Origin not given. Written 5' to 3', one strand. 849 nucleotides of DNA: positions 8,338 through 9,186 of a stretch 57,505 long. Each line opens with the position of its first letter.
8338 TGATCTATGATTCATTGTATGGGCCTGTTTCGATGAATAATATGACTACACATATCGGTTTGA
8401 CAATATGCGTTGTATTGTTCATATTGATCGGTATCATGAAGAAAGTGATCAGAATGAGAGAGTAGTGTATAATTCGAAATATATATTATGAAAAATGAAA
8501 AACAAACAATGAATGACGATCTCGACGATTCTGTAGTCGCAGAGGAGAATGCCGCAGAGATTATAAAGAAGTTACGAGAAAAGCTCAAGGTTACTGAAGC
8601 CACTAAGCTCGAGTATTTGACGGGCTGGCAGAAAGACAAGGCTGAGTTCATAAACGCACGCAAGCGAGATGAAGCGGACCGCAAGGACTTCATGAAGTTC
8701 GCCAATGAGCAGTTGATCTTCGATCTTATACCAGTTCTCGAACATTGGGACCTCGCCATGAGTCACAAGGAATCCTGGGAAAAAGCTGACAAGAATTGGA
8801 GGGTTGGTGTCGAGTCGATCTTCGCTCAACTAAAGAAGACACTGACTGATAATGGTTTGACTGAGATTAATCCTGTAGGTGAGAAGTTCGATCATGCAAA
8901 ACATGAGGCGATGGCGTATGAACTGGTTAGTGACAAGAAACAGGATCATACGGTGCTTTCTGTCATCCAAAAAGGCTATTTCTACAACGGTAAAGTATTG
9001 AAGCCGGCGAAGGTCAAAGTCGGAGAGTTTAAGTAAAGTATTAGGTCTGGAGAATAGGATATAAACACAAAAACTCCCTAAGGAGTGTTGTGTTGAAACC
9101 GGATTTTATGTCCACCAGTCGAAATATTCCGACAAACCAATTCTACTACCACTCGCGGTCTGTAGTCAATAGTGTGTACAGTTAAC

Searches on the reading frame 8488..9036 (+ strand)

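Call 45: search_protein_families(library=pfam, proteins=[window:8488-9036:+], max_evalue=0.001)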
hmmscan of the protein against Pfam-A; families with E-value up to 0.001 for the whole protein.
window:8488-9036:+ (182 aa): 1 family
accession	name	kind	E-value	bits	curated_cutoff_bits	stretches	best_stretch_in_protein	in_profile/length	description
PF01025.24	GrpE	-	3.6e-36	124.8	25.8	1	19-179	6-164/165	GrpE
